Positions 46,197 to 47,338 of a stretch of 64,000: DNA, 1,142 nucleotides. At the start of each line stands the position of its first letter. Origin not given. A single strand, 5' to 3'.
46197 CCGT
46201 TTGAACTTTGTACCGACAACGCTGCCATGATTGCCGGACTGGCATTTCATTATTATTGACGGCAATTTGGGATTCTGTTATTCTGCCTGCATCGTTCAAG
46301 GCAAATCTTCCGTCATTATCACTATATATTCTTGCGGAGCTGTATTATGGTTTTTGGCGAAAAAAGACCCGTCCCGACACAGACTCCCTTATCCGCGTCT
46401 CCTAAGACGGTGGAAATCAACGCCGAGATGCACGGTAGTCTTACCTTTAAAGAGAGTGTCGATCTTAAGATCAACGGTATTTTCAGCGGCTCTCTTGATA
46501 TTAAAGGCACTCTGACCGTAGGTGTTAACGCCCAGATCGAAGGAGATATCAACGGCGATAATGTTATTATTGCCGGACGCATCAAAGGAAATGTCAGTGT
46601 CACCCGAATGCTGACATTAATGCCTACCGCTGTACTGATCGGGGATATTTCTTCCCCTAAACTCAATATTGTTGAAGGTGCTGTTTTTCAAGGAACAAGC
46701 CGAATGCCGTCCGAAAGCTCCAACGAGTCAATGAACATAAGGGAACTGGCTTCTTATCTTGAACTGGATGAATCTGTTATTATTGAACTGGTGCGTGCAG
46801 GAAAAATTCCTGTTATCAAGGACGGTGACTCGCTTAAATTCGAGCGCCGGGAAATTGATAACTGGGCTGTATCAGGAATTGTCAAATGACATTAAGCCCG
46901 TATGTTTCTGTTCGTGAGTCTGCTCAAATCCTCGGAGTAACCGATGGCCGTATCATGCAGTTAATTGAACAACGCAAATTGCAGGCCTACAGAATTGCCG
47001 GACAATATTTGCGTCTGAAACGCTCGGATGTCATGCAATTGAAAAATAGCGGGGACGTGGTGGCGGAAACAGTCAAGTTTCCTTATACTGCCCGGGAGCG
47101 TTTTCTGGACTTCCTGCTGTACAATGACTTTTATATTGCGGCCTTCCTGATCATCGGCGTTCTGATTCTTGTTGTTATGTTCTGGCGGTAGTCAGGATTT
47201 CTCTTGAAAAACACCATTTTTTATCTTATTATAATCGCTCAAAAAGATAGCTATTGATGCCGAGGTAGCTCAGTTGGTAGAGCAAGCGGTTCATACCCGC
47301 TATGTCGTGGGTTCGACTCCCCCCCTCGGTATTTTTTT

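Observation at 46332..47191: Two-gene operon: bactofilin fused to an excisionase-type HTH, followed by a paralogous HTH carrying a membrane anchor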

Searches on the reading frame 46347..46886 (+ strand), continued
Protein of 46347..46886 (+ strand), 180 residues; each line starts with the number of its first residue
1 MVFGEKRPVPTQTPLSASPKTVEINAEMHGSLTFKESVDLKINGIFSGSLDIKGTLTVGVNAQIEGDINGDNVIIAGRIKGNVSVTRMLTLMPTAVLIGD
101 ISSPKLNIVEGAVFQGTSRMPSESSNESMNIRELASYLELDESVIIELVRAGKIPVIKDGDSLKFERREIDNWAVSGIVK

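Call 65: find_encoding_contigs(protein=P0370, flank=3000, max_places=1)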
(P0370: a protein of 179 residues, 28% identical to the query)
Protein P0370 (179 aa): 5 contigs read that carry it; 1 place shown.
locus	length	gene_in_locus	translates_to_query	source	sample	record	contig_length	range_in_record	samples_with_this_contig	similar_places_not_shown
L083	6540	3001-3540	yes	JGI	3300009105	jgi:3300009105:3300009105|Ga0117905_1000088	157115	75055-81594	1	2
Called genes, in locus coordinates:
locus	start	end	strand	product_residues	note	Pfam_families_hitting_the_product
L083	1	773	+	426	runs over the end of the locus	PF22694:CtpB_N-like (weak), PF00595:PDZ, PF13180:PDZ_2, PF17820:PDZ_6, PF03572:Peptidase_S41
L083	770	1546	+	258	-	PF04748:Polysacc_deac_2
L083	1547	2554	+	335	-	PF00814:TsaD, PF22521:HypF_C_2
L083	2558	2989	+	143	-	PF02308:MgtC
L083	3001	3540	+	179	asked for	PF04519:Bactofilin, PF12728:HTH_17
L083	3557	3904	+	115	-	PF12728:HTH_17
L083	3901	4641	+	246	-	PF00731:AIRC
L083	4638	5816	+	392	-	PF01969:Ni_insertion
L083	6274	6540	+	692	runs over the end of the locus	PF00515:TPR_1 (faint), PF07719:TPR_2 (faint), PF13176:TPR_7 (faint), PF13424:TPR_12 (weak), PF13428:TPR_14 (faint), PF13431:TPR_17 (faint), PF13371:TPR_9 (faint), PF13432:TPR_16 (weak), +2 more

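Call 66: find_encoding_contigs(protein=P0347, flank=3000, max_places=1)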
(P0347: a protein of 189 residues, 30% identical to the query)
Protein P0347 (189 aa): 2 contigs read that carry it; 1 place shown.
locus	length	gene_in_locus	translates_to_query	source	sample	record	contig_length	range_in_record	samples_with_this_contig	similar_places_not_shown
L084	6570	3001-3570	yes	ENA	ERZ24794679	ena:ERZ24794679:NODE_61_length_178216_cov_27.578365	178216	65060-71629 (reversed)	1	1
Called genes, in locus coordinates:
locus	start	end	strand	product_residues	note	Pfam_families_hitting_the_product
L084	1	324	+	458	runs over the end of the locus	PF22694:CtpB_N-like, PF00595:PDZ, PF13180:PDZ_2, PF17820:PDZ_6 (weak), PF03572:Peptidase_S41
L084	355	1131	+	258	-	PF04748:Polysacc_deac_2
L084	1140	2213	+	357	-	PF00814:TsaD, PF22521:HypF_C_2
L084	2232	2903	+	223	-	PF02308:MgtC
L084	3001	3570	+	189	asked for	PF04519:Bactofilin, PF12728:HTH_17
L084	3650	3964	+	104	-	PF12728:HTH_17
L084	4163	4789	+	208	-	PF01618:MotA_ExbB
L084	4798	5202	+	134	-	PF02472:ExbD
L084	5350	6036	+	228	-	-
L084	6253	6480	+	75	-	PF10771:DUF2582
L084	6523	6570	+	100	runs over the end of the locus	-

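Call 67: find_encoding_contigs(protein=P0401, flank=3000, max_places=1)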
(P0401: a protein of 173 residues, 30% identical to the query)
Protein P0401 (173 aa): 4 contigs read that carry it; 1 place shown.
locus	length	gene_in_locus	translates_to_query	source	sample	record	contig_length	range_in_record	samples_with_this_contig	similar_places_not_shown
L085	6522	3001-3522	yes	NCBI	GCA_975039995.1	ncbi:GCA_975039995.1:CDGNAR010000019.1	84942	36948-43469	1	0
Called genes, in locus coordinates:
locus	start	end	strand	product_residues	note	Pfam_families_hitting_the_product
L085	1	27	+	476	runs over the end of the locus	PF02934:GatB_N, PF02637:GatB_Yqey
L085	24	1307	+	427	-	PF22694:CtpB_N-like, PF00595:PDZ (weak), PF13180:PDZ_2, PF17820:PDZ_6 (weak), PF03572:Peptidase_S41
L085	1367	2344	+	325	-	PF02543:Carbam_trans_N (faint), PF00814:TsaD, PF22521:HypF_C_2 (weak)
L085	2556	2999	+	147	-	PF02308:MgtC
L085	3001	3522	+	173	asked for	PF04519:Bactofilin, PF12728:HTH_17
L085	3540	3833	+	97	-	PF12728:HTH_17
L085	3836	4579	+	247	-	PF00731:AIRC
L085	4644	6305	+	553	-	PF05157:MshEN, PF00437:T2SSE, PF13604:AAA_30 (faint)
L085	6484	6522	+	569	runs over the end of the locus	PF05157:MshEN, PF00437:T2SSE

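Call 68: find_encoding_contigs(protein=P0305, flank=3000, max_places=1)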
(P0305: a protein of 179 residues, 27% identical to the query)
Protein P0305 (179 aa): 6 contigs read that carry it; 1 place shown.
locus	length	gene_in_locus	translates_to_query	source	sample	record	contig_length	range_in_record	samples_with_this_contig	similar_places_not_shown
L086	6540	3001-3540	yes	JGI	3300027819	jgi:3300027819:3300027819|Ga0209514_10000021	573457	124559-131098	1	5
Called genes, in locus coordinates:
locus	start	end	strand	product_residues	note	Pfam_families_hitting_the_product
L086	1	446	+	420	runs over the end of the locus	PF22694:CtpB_N-like, PF00595:PDZ, PF13180:PDZ_2, PF17820:PDZ_6, PF03572:Peptidase_S41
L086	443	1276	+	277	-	PF04748:Polysacc_deac_2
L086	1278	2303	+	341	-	PF00814:TsaD, PF22521:HypF_C_2 (weak)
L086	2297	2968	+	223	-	PF02308:MgtC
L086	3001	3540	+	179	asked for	PF04519:Bactofilin, PF12728:HTH_17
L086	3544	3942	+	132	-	PF12728:HTH_17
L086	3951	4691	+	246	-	PF00731:AIRC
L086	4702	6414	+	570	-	PF01969:Ni_insertion, PF17820:PDZ_6 (weak), PF00595:PDZ, PF13180:PDZ_2 (weak), PF17820:PDZ_6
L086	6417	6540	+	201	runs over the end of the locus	PF00672:HAMP (weak)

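Call 71: search_protein_families(library=padloc, proteins=[window:46347-46886:+], max_evalue=0.01)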
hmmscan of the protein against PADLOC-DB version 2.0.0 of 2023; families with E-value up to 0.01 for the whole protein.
window:46347-46886:+ (180 aa): 1 family
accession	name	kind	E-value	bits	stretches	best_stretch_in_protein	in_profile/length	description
PDLC04133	mad1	-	0.00068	17.9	1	128-173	5-50/60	mads_1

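Call 72: search_protein_families(library=phrogs, proteins=[window:46347-46886:+], max_evalue=0.01)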
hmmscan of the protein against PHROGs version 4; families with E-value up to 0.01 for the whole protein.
window:46347-46886:+ (180 aa): 6 families
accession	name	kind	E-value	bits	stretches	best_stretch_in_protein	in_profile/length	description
phrog_7338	-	unknown function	4.4e-06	27.9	1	124-174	26-77/87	-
phrog_15534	-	DNA, RNA and nucleotide metabolism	1.7e-05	26.3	1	125-173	40-87/93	HTH DNA binding protein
phrog_66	-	integration and excision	0.00027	21.7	1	118-174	83-140/412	excisionase and transcriptional regulator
phrog_668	-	DNA, RNA and nucleotide metabolism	0.00074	20.2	1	106-173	36-109/181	HTH DNA binding protein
phrog_1877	-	DNA, RNA and nucleotide metabolism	0.0045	17.9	1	126-173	58-105/129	DNA binding protein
phrog_27767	-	unknown function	0.0058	17.9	0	143-161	17-35/57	-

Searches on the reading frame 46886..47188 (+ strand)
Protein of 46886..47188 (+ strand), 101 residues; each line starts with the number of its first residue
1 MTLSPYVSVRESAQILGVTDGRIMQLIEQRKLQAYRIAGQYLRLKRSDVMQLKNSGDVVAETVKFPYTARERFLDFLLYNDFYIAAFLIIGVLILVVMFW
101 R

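Call 3: search_protein_families(library=pfam, proteins=[window:46886-47188:+], max_evalue=1)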
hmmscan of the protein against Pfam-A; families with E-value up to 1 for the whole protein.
window:46886-47188:+ (101 aa): 3 families
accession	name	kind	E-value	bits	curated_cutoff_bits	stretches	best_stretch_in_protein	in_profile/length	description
PF12728.13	HTH_17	-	2.8e-07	31.1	27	1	6-54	1-48/51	Helix-turn-helix domain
PF21531.3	Rv2175c_wHTH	-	0.0016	18.8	27.1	1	5-40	14-49/57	DNA-binding protein Rv2175c, wHTH domain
PF22083.2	I-HmuI_NUMOD-like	-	0.19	11.8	27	1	6-27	12-33/46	DNA endonuclease I-HmuI-like, NUMOD-like domain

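Call 4: search_protein_families(library=ncbifam, proteins=[window:46886-47188:+], max_evalue=1)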
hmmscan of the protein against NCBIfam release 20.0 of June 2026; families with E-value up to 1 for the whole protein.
window:46886-47188:+ (101 aa): 3 families
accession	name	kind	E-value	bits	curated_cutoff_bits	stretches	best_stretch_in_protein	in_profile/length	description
TIGR01764.1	excise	domain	2.3e-09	37.4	28.8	1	6-52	1-46/49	excisionase family DNA-binding protein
NF040990.2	MamR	equivalog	0.0019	18.5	100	1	9-42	46-79/91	magnetosome protein MamR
NF047737.1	antiphage_MADS1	equivalog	0.075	13.3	80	1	8-49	5-45/49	methylation-associated defense system helix-turn-helix domain-containing protein MAD1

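Call 16: find_homologous_proteins(query=window:46886-47188:+)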
Query window:46886-47188:+ (101 aa): 27 proteins with E <= 0.001 among 28 candidates.
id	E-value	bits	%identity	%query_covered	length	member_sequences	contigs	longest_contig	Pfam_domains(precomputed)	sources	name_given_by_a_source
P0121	1.2e-57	210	100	100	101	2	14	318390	PF12728.14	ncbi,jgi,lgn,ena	jgi:excisionase family DNA binding protein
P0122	3.4e-54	199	93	100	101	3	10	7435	PF12728.14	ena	-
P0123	5.4e-52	192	91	100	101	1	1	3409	PF12728.14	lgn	-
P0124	3.0e-38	148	69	98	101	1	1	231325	PF12728.14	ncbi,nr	ncbi:MAG: helix-turn-helix domain-containing protein [Candidatus Omnitrophica bacterium]|nr:helix-tu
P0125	7.8e-38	146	66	100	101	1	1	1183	PF12728.14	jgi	-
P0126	8.7e-38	146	69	86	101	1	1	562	PF12728.14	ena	-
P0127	5.5e-37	144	63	100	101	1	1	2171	PF12728.14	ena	-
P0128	2.8e-36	141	67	98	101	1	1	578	PF12728.14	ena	-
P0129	5.2e-36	141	68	86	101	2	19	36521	PF12728.14,PF21531.4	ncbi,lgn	-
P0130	8.1e-36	140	64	100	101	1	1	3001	PF12728.14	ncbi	-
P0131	1.2e-35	139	69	85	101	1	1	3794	PF12728.14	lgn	-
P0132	1.4e-35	139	60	100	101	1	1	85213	PF12728.14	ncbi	-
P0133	2.0e-35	139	65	100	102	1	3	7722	PF12728.14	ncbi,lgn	ncbi:MAG: helix-turn-helix domain-containing protein [Candidatus Omnitrophota bacterium]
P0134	3.1e-35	138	65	100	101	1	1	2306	PF12728.14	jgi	jgi:excisionase family DNA binding protein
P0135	3.1e-35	138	63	98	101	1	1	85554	PF12728.14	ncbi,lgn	-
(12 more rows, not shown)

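Call 31: predict_structure(alignment_id=A2)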
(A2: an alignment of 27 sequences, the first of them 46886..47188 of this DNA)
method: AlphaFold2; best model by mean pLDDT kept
length: 101 residues; sequences in the alignment: 27
mean_pLDDT: 77.5   pTM: 0.45
mean pLDDT of the five models: 77.5, 75.3, 71.8, 70.8, 65.3
residues with pLDDT >= 90: 19; 70-90: 60; 50-70: 20; < 50: 2
segments of 3 or more residues with pLDDT < 50: none
pLDDT, mean of each block of 10 residues (from residue 1): 71 78 79 69 78 69 62 85 95 92 53
secondary structure, 60 per line:
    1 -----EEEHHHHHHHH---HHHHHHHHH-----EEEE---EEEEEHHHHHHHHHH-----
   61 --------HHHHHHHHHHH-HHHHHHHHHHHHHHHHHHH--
elements in order: E6-8 H9-16 H20-28 E34-37 E41-45 H46-55 H69-79 H81-99

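Call 34: fold_search(model_id=the predicted structure, library=pdb)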
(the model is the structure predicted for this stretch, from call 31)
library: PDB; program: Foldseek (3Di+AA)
matches with E <= 10: 822; with E <= 0.001: 0
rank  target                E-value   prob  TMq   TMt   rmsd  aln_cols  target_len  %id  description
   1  4j2n_A                1.3e-03  1.00  0.47  0.84   1.3        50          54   30  Crystal Structure of mycobacteriophage Pukovnik Xis (released 2013-10-23)
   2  4j2n_C                1.4e-03  1.00  0.46  0.80   2.4        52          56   29  Crystal Structure of mycobacteriophage Pukovnik Xis (released 2013-10-23)
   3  6ama_B                2.2e-02  1.00  0.46  0.79   1.5        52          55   23  Structure of S. coelicolor/S. venezuelae BldC-smeA-ssfA complex to 3.09 Angstrom (released 2018-03-28)
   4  6ama_Y                2.6e-02  1.00  0.46  0.78   3.0        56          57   21  Structure of S. coelicolor/S. venezuelae BldC-smeA-ssfA complex to 3.09 Angstrom (released 2018-03-28)
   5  6ama_H                2.6e-02  1.00  0.46  0.80   3.2        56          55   21  Structure of S. coelicolor/S. venezuelae BldC-smeA-ssfA complex to 3.09 Angstrom (released 2018-03-28)
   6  6amk_B                3.0e-02  1.00  0.46  0.85   1.4        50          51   22  Structure of Streptomyces venezuelae BldC-whiI opt complex (released 2018-03-28)
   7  6amk_A                3.2e-02  1.00  0.45  0.82   1.7        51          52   22  Structure of Streptomyces venezuelae BldC-whiI opt complex (released 2018-03-28)
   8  5i44_B                3.4e-02  1.00  0.44  0.62   7.9        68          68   20  Structure of RacA-DNA complex; P21 form (released 2016-05-04)
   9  5i44_A                3.6e-02  1.00  0.43  0.62   2.2        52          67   23  Structure of RacA-DNA complex; P21 form (released 2016-05-04)
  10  6pig_I                4.1e-02  1.00  0.43  0.13   3.4        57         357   18  V. cholerae TniQ-Cascade complex, closed conformation (released 2019-10-02)
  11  6ama_A                5.3e-02  1.00  0.46  0.81   1.9        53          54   23  Structure of S. coelicolor/S. venezuelae BldC-smeA-ssfA complex to 3.09 Angstrom (released 2018-03-28)
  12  6ama_P                6.4e-02  1.00  0.46  0.79   1.5        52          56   23  Structure of S. coelicolor/S. venezuelae BldC-smeA-ssfA complex to 3.09 Angstrom (released 2018-03-28)
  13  5i44_I                6.9e-02  1.00  0.41  0.61   2.1        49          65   24  Structure of RacA-DNA complex; P21 form (released 2016-05-04)
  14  5i44_K                8.3e-02  1.00  0.42  0.60   2.2        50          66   24  Structure of RacA-DNA complex; P21 form (released 2016-05-04)
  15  3ucs_A                1.1e-01  0.92  0.41  0.42  14.1       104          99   10  Crystal structure of the complex between CBPA J-domain and CBPM (released 2013-07-03)
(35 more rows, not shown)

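Call 35: search_solved_structures(query=A2, max_evalue=1, show_alignments=5)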
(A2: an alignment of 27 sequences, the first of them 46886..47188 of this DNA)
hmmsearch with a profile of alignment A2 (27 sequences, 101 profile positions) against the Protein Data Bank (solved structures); distinct sequences matched with E-value up to 1: 3.
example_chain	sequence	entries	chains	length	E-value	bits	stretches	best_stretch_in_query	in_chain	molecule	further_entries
4j2n_A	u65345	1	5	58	0.0014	22.1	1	6-52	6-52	Gp37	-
1y6u_A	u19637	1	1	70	0.57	13.7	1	7-52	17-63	Excisionase from transposon Tn916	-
2mtd_A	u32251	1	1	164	0.7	13.4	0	25-57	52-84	Decorin binding protein A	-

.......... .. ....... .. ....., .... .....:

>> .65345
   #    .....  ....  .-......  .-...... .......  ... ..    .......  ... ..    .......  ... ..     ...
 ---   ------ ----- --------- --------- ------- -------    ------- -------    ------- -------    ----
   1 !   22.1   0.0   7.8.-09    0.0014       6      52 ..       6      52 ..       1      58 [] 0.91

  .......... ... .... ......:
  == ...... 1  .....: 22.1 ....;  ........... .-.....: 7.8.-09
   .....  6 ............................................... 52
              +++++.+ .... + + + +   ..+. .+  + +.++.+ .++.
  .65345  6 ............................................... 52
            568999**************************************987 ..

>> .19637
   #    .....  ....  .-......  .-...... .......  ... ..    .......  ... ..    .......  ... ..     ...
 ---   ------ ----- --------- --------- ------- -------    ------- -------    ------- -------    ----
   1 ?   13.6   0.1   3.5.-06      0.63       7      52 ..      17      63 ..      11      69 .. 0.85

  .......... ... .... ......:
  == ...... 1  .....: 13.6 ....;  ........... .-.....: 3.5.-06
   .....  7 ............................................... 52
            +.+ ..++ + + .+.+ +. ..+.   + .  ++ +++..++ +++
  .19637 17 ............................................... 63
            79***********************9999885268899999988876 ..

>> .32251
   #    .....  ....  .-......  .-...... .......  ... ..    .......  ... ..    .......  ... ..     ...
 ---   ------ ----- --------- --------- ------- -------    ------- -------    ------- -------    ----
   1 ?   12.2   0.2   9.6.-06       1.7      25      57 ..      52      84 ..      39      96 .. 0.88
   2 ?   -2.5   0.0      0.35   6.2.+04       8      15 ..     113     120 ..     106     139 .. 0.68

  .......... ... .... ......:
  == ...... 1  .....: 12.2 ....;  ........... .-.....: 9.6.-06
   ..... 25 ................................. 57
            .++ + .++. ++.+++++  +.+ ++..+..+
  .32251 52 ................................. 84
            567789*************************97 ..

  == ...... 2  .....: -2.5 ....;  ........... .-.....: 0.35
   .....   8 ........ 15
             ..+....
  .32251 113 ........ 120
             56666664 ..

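Call 71: search_protein_families(library=padloc, proteins=[window:46886-47188:+], max_evalue=0.01)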
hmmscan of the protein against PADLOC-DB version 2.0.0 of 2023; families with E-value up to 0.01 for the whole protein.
window:46886-47188:+ (101 aa): 1 family
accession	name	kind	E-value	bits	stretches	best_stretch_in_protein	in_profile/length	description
PDLC04133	mad1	-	3.7e-05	21.9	1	4-57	3-55/60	mads_1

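Call 72: search_protein_families(library=phrogs, proteins=[window:46886-47188:+], max_evalue=0.01)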
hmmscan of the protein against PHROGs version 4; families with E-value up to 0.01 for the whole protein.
window:46886-47188:+ (101 aa): 2 families
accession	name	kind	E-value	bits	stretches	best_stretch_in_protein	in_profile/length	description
phrog_66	-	integration and excision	0.0035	18.1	1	3-62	90-149/412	excisionase and transcriptional regulator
phrog_2907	-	integration and excision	0.0044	18.4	1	8-61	8-66/117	excisionase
